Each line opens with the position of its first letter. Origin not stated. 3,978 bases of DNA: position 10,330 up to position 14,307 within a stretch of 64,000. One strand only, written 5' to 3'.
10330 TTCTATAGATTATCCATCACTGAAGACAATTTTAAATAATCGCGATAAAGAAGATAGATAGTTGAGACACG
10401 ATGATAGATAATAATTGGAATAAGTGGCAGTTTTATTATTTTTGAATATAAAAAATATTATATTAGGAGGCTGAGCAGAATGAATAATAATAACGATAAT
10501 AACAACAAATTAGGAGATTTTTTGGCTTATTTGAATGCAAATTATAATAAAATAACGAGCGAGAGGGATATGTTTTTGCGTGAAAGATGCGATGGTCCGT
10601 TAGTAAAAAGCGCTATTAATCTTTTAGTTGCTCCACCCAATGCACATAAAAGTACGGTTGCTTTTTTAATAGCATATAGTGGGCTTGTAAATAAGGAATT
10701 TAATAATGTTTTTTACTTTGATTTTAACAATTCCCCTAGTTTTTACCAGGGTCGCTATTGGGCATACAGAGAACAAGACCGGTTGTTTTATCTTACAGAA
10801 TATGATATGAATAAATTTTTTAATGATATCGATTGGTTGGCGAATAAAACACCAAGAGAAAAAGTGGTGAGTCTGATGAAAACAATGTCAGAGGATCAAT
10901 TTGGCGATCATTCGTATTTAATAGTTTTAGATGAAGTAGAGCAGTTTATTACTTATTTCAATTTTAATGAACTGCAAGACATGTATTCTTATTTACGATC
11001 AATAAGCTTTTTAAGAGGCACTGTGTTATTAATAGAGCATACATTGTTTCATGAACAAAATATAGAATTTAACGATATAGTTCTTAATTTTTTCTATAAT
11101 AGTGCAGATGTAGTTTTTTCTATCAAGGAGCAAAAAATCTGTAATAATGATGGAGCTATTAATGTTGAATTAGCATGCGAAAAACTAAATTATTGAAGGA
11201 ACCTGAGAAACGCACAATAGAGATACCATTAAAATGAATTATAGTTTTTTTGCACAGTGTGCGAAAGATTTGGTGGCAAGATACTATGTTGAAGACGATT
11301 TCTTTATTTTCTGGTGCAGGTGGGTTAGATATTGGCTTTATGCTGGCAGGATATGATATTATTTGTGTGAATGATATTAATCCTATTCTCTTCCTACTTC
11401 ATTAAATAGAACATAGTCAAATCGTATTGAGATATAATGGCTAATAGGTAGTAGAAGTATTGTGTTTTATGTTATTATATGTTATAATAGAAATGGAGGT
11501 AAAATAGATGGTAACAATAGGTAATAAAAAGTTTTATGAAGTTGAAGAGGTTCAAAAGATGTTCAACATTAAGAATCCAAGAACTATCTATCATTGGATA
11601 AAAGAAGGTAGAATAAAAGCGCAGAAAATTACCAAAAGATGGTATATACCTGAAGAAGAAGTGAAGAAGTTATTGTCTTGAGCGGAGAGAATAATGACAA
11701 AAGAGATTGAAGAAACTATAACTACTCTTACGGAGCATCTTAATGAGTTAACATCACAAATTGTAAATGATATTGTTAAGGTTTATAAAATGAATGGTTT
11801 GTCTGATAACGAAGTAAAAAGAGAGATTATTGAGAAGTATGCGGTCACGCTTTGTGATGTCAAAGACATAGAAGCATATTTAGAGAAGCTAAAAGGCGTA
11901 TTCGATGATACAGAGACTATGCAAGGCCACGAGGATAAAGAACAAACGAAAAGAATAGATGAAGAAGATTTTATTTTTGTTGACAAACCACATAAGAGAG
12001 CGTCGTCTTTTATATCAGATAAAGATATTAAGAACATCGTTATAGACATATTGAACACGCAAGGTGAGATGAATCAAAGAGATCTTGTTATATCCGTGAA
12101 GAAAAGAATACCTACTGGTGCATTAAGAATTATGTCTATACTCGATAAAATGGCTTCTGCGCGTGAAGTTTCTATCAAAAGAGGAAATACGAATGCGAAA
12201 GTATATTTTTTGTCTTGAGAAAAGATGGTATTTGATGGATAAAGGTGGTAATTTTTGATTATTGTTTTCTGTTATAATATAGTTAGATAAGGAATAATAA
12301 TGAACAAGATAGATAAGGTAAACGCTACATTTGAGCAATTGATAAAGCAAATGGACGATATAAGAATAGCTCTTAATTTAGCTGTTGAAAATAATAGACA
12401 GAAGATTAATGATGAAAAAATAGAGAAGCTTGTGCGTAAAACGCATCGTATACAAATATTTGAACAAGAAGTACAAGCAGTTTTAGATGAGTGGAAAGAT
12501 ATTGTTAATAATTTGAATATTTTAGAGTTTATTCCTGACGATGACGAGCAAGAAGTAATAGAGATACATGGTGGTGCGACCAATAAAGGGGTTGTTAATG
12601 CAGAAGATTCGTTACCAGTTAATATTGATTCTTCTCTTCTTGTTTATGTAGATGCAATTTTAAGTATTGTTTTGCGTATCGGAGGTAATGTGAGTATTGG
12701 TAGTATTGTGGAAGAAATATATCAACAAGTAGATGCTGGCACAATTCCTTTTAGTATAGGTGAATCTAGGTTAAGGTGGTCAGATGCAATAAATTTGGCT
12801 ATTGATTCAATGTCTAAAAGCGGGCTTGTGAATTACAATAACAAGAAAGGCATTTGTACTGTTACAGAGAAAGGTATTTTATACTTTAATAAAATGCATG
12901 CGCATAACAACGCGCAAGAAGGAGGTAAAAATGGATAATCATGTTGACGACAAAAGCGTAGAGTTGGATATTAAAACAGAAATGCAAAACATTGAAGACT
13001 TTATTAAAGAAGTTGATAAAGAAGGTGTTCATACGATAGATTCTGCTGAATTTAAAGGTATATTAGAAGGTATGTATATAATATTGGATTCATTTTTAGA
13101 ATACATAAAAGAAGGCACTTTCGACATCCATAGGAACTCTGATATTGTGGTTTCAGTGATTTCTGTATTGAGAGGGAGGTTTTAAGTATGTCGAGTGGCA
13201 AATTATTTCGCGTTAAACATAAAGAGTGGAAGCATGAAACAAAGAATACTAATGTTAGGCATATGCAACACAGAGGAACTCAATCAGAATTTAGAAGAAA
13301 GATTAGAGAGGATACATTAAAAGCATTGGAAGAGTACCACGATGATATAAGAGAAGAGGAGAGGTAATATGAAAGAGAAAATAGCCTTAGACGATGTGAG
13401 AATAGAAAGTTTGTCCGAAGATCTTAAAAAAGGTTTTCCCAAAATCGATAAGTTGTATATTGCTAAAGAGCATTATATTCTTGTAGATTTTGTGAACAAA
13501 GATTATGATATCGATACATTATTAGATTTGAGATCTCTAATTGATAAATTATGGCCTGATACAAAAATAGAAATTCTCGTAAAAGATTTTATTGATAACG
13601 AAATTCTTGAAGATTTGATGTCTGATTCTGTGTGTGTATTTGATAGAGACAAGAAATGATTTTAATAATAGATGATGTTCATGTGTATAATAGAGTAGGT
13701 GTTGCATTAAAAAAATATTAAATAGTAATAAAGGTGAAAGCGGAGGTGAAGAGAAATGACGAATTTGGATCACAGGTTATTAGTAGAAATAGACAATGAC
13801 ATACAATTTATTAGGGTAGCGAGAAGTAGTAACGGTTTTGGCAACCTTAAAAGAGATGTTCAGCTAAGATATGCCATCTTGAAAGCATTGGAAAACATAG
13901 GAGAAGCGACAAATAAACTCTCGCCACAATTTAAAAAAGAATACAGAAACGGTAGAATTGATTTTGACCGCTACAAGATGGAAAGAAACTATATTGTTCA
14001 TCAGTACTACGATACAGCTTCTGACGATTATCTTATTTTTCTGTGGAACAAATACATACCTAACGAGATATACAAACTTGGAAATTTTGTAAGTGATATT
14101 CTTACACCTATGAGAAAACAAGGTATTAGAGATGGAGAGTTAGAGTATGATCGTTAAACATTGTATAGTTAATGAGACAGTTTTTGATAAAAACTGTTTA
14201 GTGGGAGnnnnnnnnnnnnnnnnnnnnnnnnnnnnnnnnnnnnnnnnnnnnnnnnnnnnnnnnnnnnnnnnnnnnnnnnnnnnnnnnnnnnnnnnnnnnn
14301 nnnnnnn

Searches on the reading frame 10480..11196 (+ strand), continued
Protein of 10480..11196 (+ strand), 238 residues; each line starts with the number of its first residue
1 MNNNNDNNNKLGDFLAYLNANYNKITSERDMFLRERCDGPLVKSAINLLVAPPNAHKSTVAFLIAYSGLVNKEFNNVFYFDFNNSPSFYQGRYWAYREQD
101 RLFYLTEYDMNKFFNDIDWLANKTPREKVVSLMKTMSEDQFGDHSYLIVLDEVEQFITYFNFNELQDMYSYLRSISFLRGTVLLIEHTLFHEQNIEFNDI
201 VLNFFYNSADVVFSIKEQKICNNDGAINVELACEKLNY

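Call 81: search_dna_similar(query=P0123, collection=plasmids, mode=protein, max_rows=15, max_evalue=0.001)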
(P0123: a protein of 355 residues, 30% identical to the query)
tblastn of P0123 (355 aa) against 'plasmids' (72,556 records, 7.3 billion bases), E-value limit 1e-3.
Records with a match: 1; places in all: 1; records where one place covers at least 80% of the query: 0.
Best place of each record, by identity: <60% 1.
By first word of the organism name: Campylobacter 1.
By predicted mobility (MOB-suite, as given by PLSDB): non-mobilizable 1.
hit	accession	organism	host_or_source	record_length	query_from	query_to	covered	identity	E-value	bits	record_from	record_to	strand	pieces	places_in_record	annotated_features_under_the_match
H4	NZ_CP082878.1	Campylobacter coli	-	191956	33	213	51%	28.1%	1e-8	64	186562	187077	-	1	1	AAA family ATPase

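Call 82: search_dna_similar(query=L029:4148-4693:+, collection=plasmids, mode=protein, max_rows=15, max_evalue=0.001)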
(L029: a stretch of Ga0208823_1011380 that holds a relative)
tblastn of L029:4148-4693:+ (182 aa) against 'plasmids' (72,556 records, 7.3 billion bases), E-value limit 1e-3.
No match.

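Call 83: get_annotated_region(hit=H4, flank=4000)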
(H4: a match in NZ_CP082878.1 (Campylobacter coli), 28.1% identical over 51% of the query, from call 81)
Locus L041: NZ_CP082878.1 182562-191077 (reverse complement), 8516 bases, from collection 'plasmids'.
description: Campylobacter coli strain FDAARGOS_1465 plasmid unnamed1
organism: Campylobacter coli (NCBI taxid 195)
taxonomy: Bacteria; Campylobacterota; Epsilonproteobacteria; Campylobacterales; Campylobacteraceae; Campylobacter; Campylobacter coli
host: -; source: -; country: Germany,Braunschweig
typing (MOB-suite, as given by PLSDB): non-mobilizable; replicon rep_cluster_475; mating-pair formation MPF_T
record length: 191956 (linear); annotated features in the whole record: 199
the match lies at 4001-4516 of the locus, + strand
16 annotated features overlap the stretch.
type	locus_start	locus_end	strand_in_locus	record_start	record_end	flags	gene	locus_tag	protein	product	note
CDS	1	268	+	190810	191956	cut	-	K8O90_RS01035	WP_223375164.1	transposase family protein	-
CDS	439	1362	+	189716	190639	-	-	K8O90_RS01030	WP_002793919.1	AAA family ATPase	-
CDS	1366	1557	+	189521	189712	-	-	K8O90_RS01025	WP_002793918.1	sigma factor-like helix-turn-helix DNA-binding protein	GO:0006352 - DNA-templated transcription initiation [Evidence IEA]; GO:0006355 - regulation of DNA-templated ...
CDS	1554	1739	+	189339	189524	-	-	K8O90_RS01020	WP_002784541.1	hypothetical protein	-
CDS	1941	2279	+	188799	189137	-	-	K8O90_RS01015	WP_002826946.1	DUF4406 domain-containing protein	-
CDS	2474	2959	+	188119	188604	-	-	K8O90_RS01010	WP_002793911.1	host-nuclease inhibitor Gam family protein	-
CDS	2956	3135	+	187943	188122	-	-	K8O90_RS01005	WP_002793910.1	hypothetical protein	-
CDS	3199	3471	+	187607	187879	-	-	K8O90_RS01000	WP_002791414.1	hypothetical protein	-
CDS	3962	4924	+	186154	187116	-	-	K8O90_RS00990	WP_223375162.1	AAA family ATPase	-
CDS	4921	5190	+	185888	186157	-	-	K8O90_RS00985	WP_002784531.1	hypothetical protein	-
CDS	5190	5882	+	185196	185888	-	-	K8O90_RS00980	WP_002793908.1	hypothetical protein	-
CDS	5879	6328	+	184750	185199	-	-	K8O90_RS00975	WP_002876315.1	regulatory protein GemA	-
CDS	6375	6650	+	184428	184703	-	-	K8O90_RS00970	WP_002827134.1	hypothetical protein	-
CDS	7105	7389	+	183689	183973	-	-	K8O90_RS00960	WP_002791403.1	Mor transcription activator family protein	-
CDS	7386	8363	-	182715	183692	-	-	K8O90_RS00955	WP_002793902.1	tail protein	-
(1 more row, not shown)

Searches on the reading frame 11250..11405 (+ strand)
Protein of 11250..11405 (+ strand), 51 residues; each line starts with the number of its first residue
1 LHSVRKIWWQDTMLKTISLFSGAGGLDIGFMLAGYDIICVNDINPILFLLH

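Call 4: search_protein_families(library=pfam, proteins=[window:11250-11405:+], max_evalue=0.1)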
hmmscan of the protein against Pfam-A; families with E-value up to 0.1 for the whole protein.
window:11250-11405:+ (51 aa): 1 family
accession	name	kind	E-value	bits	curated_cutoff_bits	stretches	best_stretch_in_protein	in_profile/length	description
PF00145.23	DNA_methylase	-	1.1e-05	25.4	22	1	14-45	1-32/324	C-5 cytosine-specific DNA methylase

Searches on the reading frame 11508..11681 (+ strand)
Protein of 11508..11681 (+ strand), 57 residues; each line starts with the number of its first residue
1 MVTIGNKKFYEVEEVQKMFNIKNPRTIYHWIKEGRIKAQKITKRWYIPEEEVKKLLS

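Call 4: search_protein_families(library=pfam, proteins=[window:11508-11681:+], max_evalue=0.1)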
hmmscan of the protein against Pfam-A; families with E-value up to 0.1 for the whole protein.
window:11508-11681:+ (57 aa): 5 families
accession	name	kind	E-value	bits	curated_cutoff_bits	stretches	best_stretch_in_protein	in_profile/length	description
PF12728.13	HTH_17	-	6.5e-12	46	27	1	9-56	1-47/51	Helix-turn-helix domain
PF00376.29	MerR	-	0.0048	17.1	28.2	1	23-42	12-31/38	MerR family regulatory protein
PF13518.12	HTH_28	-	0.015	15.8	25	1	13-33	16-35/52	Helix-turn-helix domain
PF01710.22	HTH_Tnp_IS630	-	0.016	15.7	21.3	1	11-45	20-53/119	Transposase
PF21258.2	Glyco_hydro_120_ins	-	0.06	14.2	27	1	3-51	49-100/121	Glycoside hydrolase 120, insertion domain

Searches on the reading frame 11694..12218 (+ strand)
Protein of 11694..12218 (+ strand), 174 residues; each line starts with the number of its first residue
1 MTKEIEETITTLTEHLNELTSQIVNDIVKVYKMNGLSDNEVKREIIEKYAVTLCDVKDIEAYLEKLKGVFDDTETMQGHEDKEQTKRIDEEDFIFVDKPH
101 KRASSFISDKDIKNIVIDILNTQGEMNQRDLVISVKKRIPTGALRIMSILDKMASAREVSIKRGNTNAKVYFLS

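Call 4: search_protein_families(library=pfam, proteins=[window:11694-12218:+], max_evalue=0.1)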
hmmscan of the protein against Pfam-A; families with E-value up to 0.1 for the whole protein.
window:11694-12218:+ (174 aa): 1 family
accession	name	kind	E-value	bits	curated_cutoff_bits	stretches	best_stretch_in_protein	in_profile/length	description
PF20850.2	EF_HD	-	0.029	14.6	27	1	2-57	20-75/168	Oedema factor (EF), alpha-helical domain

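Call 5: search_protein_families(library=phrogs, proteins=[window:11694-12218:+], max_evalue=0.1)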
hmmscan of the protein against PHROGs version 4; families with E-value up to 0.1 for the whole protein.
window:11694-12218:+ (174 aa): 1 family
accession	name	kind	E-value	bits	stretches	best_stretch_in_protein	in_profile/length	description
phrog_2773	-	unknown function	0.047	15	0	48-97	63-110/125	-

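Call 6: search_protein_families(library=padloc, proteins=[window:11694-12218:+], max_evalue=0.1)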
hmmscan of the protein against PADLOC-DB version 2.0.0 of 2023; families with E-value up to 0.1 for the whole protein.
window:11694-12218:+ (174 aa): 1 family
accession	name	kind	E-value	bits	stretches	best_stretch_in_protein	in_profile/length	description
PDLC03855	LmuA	-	0.032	11.5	1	59-138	298-383/425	-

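Call 65: search_protein_families(library=ncbifam, proteins=[window:11694-12218:+], max_evalue=0.01)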
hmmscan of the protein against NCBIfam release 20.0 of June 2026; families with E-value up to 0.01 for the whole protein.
window:11694-12218:+ (174 aa): 0 families

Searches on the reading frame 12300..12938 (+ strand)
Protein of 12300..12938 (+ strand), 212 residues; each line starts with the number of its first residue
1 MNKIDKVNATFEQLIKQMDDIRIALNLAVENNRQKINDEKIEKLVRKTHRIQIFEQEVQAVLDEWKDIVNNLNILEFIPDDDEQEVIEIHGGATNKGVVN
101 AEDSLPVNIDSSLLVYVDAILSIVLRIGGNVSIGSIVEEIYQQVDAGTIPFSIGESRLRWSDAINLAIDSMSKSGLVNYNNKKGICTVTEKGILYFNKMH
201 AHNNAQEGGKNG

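Call 4: search_protein_families(library=pfam, proteins=[window:12300-12938:+], max_evalue=0.1)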
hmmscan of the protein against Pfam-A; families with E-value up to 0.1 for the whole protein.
window:12300-12938:+ (212 aa): 2 families
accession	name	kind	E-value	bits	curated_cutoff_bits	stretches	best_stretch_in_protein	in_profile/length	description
PF14338.12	Mrr_N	-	0.037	14.6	29.5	0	158-193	48-82/87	Mrr N-terminal domain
PF09403.15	FadA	-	0.053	14.4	28.5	0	39-73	46-79/99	Adhesion protein FadA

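Call 5: search_protein_families(library=phrogs, proteins=[window:12300-12938:+], max_evalue=0.1)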
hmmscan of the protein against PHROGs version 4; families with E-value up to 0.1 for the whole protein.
window:12300-12938:+ (212 aa): 0 families

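Call 6: search_protein_families(library=padloc, proteins=[window:12300-12938:+], max_evalue=0.1)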
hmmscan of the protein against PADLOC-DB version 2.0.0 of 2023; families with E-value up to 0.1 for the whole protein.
window:12300-12938:+ (212 aa): 2 families
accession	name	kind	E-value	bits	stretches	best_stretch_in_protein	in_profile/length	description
PDLC00559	JetA3|JetA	-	0.0024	14.7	1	32-75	381-424/474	Unknown function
PDLC01405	Cmr5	-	0.02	13.2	1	107-144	87-124/155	CAS-III-B; effector_SS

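Call 65: search_protein_families(library=ncbifam, proteins=[window:12300-12938:+], max_evalue=0.01)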
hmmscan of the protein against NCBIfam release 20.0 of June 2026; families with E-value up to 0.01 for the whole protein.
window:12300-12938:+ (212 aa): 0 families

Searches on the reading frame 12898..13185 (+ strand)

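Call 5: search_protein_families(library=phrogs, proteins=[window:12898-13185:+], max_evalue=0.1)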
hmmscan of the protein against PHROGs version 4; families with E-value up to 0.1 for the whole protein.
window:12898-13185:+ (95 aa): 2 families
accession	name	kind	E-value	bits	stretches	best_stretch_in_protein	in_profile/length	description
phrog_12317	-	unknown function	0.044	15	0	46-81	42-76/87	-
phrog_36458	-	unknown function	0.068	14.3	1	10-50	11-50/79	-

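Call 6: search_protein_families(library=padloc, proteins=[window:12898-13185:+], max_evalue=0.1)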
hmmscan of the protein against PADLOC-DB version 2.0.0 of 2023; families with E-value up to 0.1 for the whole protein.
window:12898-13185:+ (95 aa): 0 families

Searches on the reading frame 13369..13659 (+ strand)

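Call 4: search_protein_families(library=pfam, proteins=[window:13369-13659:+], max_evalue=0.1)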
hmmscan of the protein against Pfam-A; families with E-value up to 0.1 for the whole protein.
window:13369-13659:+ (96 aa): 0 families

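Call 5: search_protein_families(library=phrogs, proteins=[window:13369-13659:+], max_evalue=0.1)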
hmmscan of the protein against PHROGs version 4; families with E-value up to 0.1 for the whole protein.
window:13369-13659:+ (96 aa): 2 families
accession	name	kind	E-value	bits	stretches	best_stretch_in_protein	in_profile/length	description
phrog_14939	-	unknown function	0.034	14.3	1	10-71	96-156/313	-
phrog_34751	-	unknown function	0.079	14.3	1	31-88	17-74/104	-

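Call 6: search_protein_families(library=padloc, proteins=[window:13369-13659:+], max_evalue=0.1)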
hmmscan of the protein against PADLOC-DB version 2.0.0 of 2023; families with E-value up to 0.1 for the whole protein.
window:13369-13659:+ (96 aa): 0 families

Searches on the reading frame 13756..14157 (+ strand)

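Call 4: search_protein_families(library=pfam, proteins=[window:13756-14157:+], max_evalue=0.1)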
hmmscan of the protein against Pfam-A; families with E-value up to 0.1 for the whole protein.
window:13756-14157:+ (133 aa): 2 families
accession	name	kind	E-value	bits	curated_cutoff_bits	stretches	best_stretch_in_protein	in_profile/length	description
PF01934.22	HepT-like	-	9.1e-06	25.8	23.5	1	16-87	5-97/120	Ribonuclease HepT-like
PF19964.5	EAD11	-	0.087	13.2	26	0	60-83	48-71/80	Effector-associated domain 11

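Call 5: search_protein_families(library=phrogs, proteins=[window:13756-14157:+], max_evalue=0.1)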
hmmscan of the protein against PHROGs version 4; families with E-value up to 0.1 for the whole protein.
window:13756-14157:+ (133 aa): 0 families

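Call 6: search_protein_families(library=padloc, proteins=[window:13756-14157:+], max_evalue=0.1)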
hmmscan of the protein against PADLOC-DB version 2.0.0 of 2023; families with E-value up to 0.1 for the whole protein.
window:13756-14157:+ (133 aa): 0 families
